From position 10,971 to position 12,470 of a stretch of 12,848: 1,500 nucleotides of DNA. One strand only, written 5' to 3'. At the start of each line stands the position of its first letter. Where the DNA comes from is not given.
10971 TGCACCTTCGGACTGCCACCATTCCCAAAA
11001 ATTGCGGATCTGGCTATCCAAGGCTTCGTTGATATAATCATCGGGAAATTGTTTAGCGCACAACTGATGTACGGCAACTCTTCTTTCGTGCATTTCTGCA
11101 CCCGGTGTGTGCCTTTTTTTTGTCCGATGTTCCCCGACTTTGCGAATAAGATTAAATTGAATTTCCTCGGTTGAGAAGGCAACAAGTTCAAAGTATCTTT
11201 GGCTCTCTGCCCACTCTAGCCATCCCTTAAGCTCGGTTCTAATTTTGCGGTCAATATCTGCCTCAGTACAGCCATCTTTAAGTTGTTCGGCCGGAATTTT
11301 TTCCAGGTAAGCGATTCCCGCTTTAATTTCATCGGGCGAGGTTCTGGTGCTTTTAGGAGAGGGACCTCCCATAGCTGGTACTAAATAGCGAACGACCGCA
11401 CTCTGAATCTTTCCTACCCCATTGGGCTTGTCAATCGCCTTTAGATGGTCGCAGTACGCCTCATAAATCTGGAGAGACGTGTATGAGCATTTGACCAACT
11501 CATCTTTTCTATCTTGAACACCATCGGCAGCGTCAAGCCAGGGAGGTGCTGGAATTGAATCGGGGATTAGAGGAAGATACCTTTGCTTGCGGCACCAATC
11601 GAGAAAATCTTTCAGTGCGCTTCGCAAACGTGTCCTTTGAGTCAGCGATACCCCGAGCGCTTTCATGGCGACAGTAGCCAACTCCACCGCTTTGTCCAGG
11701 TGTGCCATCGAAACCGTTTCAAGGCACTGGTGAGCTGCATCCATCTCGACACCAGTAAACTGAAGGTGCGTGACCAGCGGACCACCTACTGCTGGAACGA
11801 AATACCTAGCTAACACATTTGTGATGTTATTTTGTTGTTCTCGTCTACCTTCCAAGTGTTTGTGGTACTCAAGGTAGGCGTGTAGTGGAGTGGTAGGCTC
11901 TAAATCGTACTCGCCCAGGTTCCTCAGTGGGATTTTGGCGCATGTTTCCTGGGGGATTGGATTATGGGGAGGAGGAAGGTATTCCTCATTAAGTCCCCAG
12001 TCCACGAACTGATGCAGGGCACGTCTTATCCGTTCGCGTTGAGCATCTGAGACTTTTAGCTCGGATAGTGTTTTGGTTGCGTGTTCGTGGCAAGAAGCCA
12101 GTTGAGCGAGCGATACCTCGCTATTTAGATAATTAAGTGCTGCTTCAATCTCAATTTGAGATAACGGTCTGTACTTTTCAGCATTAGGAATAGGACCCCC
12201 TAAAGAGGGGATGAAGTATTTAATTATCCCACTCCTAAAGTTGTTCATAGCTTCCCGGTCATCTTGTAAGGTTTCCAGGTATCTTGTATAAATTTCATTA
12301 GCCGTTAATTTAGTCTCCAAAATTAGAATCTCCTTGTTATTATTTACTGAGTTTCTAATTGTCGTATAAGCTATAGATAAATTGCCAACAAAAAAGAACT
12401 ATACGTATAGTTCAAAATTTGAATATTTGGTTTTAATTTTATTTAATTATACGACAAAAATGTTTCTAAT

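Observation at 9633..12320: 895-aa tyrosine-recombinase-like protein with a triplicated N-terminal module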

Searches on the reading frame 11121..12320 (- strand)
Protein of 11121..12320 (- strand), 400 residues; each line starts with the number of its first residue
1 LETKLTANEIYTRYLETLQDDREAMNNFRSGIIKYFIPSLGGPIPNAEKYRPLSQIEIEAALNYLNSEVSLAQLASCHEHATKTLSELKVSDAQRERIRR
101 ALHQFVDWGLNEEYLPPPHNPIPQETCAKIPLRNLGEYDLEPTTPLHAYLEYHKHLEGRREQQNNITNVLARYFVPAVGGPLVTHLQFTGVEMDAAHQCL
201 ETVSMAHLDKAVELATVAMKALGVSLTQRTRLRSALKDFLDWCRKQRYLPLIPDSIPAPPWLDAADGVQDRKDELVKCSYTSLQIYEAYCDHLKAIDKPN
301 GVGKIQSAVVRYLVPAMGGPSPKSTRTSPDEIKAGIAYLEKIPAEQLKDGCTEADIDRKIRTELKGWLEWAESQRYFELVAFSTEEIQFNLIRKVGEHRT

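Call 50: predict_structure(alignment_id=A4)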
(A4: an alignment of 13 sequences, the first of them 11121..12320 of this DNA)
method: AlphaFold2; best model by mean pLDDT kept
length: 400 residues; sequences in the alignment: 13
mean_pLDDT: 80.0   pTM: 0.50
mean pLDDT of the five models: 80.0, 79.7, 78.7, 77.9, 77.5
residues with pLDDT >= 90: 115; 70-90: 216; 50-70: 24; < 50: 45
segments of 3 or more residues with pLDDT < 50: 255-277, 381-400
pLDDT, mean of each block of 10 residues (from residue 1): 78 92 90 91 75 86 92 88 81 85 90 82 71 81 94 90 92 91 83 92 92 90 79 92 91 50 37 48 89 86 87 84 79 86 78 70 84 75 40 39
secondary structure, 60 per line:
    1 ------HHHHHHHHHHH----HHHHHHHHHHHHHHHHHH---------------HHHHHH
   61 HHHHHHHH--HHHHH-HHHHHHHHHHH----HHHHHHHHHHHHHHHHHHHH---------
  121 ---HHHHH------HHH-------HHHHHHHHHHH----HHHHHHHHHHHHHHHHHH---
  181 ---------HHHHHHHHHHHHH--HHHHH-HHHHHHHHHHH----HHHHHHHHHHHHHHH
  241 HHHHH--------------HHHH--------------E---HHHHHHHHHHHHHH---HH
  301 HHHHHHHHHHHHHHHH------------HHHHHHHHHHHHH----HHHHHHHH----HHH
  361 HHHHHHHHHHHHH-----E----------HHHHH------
elements in order: H7-17 H22-39 H55-68 H71-75 H77-87 H92-111 H124-128 H145-155 H160-177 H190-202 H205-209 H211-221 H226-245 H260-263 H282-295 H299-316 H329-341 H346-353 H358-373 H390-394
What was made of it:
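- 11958..12305 (-): Module R1 (aa 6-121), all-helical core-binding-like domain. AF2 helices 7-17, 22-39, 55-68, 71-75, 77-87 and 92-111, with block-mean pLDDT about 75-92 (call 50).
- On Arm-binding-domain ('complex') integrases (lambda Int, Tn916 and CTnDOT types): The modules are predicted to be all-helical, with mean pLDDT 80 for the N-terminal model (call 50).
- Closest known: Lambda-Int-type heterobivalent integrases. Different: Their arm-binding domain is a small beta-sheet fold, whereas these modules are six-helix bundles (call 50).
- The modules are all-helical, not the beta-sheet arm-binding fold (call 50).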

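Call 52: fold_search(model_id=the predicted structure, library=pdb)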
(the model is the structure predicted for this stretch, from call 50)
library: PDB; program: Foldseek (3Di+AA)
matches with E <= 10: 136; with E <= 0.001: 0
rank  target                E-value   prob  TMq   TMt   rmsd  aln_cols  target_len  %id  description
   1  3um3_A                6.5e-01  0.08  0.12  0.12  17.4       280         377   16  Crystal structure of the Brox Bro1 domain in complex with the C-terminal tail of CHMP4B (released 2012-04-18)
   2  9h8s_B                7.2e-01  0.08  0.12  0.16  23.0       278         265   13  Human CDK8/Cyclin-C complex with inhibitor 3-7 (released 2025-01-22)
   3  4f7j_B                7.2e-01  0.07  0.10  0.14  22.6       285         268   13  Crystal structure of human CDK8/CYCC in complex with compound 3 (1-[3-tert-butyl-1-(4-methylphenyl)-1H-pyrazol-5-yl]-3 (released 2013-05-01)
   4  3rgf_B                9.1e-01  0.07  0.10  0.14  19.5       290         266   12  Crystal Structure of human CDK8/CycC (released 2011-08-10)
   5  3qqv                  1.1e+00  0.06  0.13  0.14  23.7       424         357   12  Crystal structure of geranylgeranyl pyrophosphate synthase from corynebacterium glutamicum complexed with isoprenyl diph (released 2011-03-02)
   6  9h8c_B                1.2e+00  0.07  0.12  0.16  23.1       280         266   14  Human CDK8/Cyclin-C complex with inhibitor 2-9 (released 2025-01-22)
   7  3wfr_H                1.2e+00  0.06  0.14  0.13  20.1       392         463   12  tRNA processing enzyme complex 2 (released 2014-01-01)
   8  6vqr_E                1.3e+00  0.06  0.12  0.15  23.7       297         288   11  CryoEM Structure of the PfFNT-inhibitor complex (released 2021-02-03)
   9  9ce3_E                1.6e+00  0.07  0.12  0.16  15.9       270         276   11  Structure of the TSC:WIPI3 lysosomal recruitment complex (released 2024-12-04)
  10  8bu2_I                1.8e+00  0.04  0.10  0.13  17.3       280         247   13  Structure of DDB1 bound to DS18-engaged CDK12-cyclin K (released 2023-09-13)
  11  6sg9_DF               2.1e+00  0.03  0.10  0.08  19.7       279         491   16  Head domain of the mt-SSU assemblosome from Trypanosoma brucei (released 2019-09-18)
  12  3wfs_D                2.5e+00  0.08  0.12  0.11  17.4       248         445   10  tRNA processing enzyme complex 3 (released 2014-01-01)
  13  6gx7_H                2.5e+00  0.05  0.14  0.17  20.1       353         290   11  Tubulin-CopN-alphaRep complex (released 2019-04-24)
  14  7zs9_M                2.6e+00  0.06  0.15  0.18  16.8       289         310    9  Yeast RNA polymerase II transcription pre-initiation complex with the +1 nucleosome (complex A) (released 2022-11-16)
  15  3gd8                  2.6e+00  0.04  0.10  0.15  21.2       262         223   11  Crystal Structure of Human Aquaporin 4 at 1.8 and its Mechanism of Conductance (released 2009-03-31)
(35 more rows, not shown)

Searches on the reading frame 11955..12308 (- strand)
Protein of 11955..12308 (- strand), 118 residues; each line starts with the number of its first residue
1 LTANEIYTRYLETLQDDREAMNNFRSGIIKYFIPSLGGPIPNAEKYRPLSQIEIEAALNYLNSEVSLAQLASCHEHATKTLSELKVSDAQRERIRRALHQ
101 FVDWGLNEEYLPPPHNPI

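Call 55: search_solved_structures(query=A5, max_evalue=10, show_alignments=3)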
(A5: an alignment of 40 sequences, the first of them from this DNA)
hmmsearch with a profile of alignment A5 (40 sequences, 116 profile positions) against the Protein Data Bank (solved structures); distinct sequences matched with E-value up to 10: 9.
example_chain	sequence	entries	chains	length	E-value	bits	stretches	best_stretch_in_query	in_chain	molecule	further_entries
3nrw_A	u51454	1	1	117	0.13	15.6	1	85-109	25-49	Phage integrase/site-specific recombinase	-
1a0p_A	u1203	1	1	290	0.81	13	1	67-110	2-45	SITE-SPECIFIC RECOMBINASE XERD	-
9jw0_A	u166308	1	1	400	0.99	12.8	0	38-102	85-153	Villin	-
6hww_A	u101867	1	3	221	1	12.7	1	52-95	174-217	Putative gag polyprotein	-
6hwx_A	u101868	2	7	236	1.1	12.6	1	52-95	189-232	Putative gag polyprotein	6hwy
5gnc_A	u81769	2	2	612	1.9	11.9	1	5-53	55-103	Avh146 | RxLR effector protein PSR2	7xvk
9j5i_E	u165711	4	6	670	2.1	11.7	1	5-53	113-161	RxLR effector protein PSR2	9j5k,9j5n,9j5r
6ium_B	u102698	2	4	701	2.3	11.6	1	43-87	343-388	Enoyl-CoA hydratase/Delta(3)-cis-delta(2)-trans-enoyl-CoA isomerase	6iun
10eh_A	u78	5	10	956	6.1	10.2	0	54-99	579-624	Centromere DNA-binding protein complex CBF3 subunit A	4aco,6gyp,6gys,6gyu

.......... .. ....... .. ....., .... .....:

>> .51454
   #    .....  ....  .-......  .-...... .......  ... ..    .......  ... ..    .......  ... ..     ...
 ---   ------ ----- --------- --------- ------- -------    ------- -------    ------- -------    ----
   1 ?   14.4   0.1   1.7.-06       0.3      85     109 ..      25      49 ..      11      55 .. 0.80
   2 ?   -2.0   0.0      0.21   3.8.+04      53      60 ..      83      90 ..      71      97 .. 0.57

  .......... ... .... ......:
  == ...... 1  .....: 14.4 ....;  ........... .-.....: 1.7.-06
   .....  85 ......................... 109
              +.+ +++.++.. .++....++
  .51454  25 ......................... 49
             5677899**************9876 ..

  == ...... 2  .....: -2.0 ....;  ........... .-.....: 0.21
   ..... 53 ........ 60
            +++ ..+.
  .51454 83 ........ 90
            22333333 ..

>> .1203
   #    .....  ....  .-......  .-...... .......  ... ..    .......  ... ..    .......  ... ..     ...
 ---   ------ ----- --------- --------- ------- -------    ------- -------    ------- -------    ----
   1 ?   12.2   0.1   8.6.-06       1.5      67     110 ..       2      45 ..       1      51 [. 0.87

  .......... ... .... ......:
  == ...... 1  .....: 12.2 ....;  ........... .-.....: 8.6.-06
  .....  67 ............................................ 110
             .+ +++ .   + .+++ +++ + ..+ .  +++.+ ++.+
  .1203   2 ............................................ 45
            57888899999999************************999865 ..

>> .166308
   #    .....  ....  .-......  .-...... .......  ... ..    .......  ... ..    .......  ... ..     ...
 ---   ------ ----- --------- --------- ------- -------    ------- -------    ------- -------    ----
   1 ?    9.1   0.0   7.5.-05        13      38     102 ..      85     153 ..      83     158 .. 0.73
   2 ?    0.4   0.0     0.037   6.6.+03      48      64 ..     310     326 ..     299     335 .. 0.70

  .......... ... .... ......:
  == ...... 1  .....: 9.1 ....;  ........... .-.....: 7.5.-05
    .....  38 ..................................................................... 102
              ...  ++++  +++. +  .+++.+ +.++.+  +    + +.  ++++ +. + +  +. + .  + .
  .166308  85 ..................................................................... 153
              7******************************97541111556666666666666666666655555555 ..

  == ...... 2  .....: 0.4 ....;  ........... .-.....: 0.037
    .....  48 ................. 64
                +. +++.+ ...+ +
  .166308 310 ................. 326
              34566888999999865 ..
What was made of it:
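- The module profile's two best PDB hits are integrase/XerD N-terminal domains (call 55).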

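Call 56: search_protein_families(library=pfam, alignment_id=A5, max_evalue=10)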
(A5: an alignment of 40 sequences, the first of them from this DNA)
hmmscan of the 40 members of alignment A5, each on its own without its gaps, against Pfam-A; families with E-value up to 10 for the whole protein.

A. member 1, seq(118 aa): 0 families

B. families by the number of members that match (of 40 scanned): 21 families
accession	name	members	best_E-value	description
PF01152.27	Bac_globin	1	0.0091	Bacterial-like globin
PF02899.23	Phage_int_SAM_1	1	0.01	Phage integrase, N-terminal SAM-like domain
PF18644.7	Phage_int_SAM_6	1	0.011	Phage integrase SAM-like domain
PF08318.18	COG4_m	1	0.022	COG4 transport protein, middle alpha-helical bundle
PF19677.4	DUF6179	1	0.026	Family of unknown function (DUF6179)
PF11123.14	DNA_Packaging_2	1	0.028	DNA packaging protein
PF03288.22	Pox_D5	1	0.031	Poxvirus D5 protein-like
PF24722.1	DUF7674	1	0.035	Domain of unknown function (DUF7674)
PF20698.3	PIN-TPR-GreABC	1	0.052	PIN domain associated with the TPR-GreAB-C-PIN system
PF13310.11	Virulence_RhuM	1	0.052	Virulence protein RhuM family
PF22470.1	Histone_HNS_N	1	0.066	H-NS histone-like proteins, N-terminal domain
PF07340.17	Herpes_IE1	1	0.077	Cytomegalovirus IE1 protein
PF14793.11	DUF4478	1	0.078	Pyrimidine/purine nucleotide 5'-monophosphate nucleosidases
PF14947.12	HTH_45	1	0.095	Winged helix-turn-helix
PF13191.12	AAA_16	1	0.1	AAA ATPase domain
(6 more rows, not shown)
